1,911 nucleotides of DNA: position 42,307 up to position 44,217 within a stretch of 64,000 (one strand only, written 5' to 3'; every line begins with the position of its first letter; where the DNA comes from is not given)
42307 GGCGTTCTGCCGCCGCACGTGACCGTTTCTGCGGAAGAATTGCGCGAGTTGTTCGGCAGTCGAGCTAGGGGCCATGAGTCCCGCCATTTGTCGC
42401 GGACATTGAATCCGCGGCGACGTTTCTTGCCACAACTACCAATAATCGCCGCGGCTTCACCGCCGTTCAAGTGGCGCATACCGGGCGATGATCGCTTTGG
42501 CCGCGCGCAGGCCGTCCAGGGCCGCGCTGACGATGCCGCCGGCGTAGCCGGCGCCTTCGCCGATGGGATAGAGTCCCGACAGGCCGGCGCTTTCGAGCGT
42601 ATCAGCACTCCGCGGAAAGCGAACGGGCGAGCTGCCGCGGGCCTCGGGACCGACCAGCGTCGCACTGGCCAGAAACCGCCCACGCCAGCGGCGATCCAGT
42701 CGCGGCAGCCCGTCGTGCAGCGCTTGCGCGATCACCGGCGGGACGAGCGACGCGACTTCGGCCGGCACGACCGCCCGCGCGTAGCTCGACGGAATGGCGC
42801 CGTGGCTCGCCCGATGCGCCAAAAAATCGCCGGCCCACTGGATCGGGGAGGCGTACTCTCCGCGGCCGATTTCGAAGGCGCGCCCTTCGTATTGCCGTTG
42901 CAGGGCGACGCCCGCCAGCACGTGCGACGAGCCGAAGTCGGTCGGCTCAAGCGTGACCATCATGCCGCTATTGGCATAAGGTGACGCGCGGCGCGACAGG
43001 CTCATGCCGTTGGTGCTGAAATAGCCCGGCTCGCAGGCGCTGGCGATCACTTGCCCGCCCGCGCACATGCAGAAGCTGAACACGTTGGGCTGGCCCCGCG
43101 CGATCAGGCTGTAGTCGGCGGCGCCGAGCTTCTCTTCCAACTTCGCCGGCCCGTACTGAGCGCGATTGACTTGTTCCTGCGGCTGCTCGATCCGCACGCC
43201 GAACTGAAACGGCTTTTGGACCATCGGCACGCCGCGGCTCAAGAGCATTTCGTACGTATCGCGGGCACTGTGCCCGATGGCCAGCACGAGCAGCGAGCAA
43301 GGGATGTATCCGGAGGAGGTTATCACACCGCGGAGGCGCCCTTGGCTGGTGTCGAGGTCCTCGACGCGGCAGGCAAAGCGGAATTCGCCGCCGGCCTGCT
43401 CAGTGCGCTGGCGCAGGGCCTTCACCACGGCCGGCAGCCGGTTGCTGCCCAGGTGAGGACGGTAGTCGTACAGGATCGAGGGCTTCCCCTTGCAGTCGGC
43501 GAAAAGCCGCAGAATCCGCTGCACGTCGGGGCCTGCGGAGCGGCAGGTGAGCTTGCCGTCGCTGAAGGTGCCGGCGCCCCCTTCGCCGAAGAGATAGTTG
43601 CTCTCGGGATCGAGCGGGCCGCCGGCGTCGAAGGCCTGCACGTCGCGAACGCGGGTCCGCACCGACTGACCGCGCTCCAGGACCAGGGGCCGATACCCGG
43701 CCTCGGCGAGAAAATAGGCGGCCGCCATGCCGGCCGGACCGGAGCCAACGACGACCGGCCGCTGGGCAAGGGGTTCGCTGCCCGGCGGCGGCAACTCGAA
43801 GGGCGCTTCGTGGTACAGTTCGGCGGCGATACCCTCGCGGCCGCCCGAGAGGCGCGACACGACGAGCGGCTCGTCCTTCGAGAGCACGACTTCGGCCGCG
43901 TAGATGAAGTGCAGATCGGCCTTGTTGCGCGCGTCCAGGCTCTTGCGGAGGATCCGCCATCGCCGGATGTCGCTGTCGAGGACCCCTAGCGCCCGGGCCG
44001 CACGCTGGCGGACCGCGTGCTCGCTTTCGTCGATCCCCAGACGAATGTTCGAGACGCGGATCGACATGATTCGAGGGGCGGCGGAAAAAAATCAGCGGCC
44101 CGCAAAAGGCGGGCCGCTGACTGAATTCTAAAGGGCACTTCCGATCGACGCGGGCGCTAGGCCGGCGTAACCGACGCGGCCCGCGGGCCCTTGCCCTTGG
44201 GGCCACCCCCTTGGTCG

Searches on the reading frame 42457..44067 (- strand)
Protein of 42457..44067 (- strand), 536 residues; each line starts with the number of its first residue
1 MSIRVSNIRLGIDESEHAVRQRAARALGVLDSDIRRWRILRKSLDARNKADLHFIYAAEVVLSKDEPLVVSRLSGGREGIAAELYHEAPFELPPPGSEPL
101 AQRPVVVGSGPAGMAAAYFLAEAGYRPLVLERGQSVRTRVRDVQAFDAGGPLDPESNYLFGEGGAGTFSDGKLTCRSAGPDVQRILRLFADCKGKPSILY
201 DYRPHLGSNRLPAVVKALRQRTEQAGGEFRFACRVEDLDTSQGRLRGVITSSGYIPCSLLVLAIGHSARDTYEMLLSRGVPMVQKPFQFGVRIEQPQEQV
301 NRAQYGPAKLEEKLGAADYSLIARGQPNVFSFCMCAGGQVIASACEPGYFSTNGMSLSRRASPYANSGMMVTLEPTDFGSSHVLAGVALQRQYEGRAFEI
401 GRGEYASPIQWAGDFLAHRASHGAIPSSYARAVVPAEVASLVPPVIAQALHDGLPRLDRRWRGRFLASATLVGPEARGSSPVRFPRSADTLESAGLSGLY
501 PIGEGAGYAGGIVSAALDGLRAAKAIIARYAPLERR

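Call 54: search_protein_families(library=pfam, proteins=[window:42457-44067:-], max_evalue=0.001)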
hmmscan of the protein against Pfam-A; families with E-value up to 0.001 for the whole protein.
window:42457-44067:- (536 aa): 10 families
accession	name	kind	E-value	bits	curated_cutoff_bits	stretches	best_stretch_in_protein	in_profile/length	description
PF21688.3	FAD-depend_C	-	2.4e-57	194.7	27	1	286-477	1-196/197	FAD-dependent protein, C-terminal domain-like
PF01266.30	DAO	-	6.5e-13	49.4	27.9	2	213-298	150-236/353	FAD dependent oxidoreductase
PF00890.30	FAD_binding_2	-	1.2e-08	35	20.4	1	105-138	3-36/414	FAD binding domain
PF13450.12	NAD_binding_8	-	2.6e-08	34.4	21.9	1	106-157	1-50/68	NAD(P)-binding Rossmann-like domain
PF07992.20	Pyr_redox_2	-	1e-07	32.1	26.1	1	105-134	4-33/291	Pyridine nucleotide-disulphide oxidoreductase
PF03486.20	HI0933_like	-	4.1e-07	30.1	50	0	105-139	4-38/244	HI0933-like protein Rossmann domain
PF01593.30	Amino_oxidase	-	2e-06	27.8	19.8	0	112-146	2-36/443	Flavin containing amine oxidoreductase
PF01494.25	FAD_binding_3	-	3.6e-05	23.6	22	1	105-135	5-35/349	FAD binding domain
PF00070.33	Pyr_redox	-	0.00013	22.8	22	0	105-140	3-37/82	Pyridine nucleotide-disulphide oxidoreductase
PF13738.12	Pyr_redox_3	-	0.00022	21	30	1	105-137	1-34/305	Pyridine nucleotide-disulphide oxidoreductase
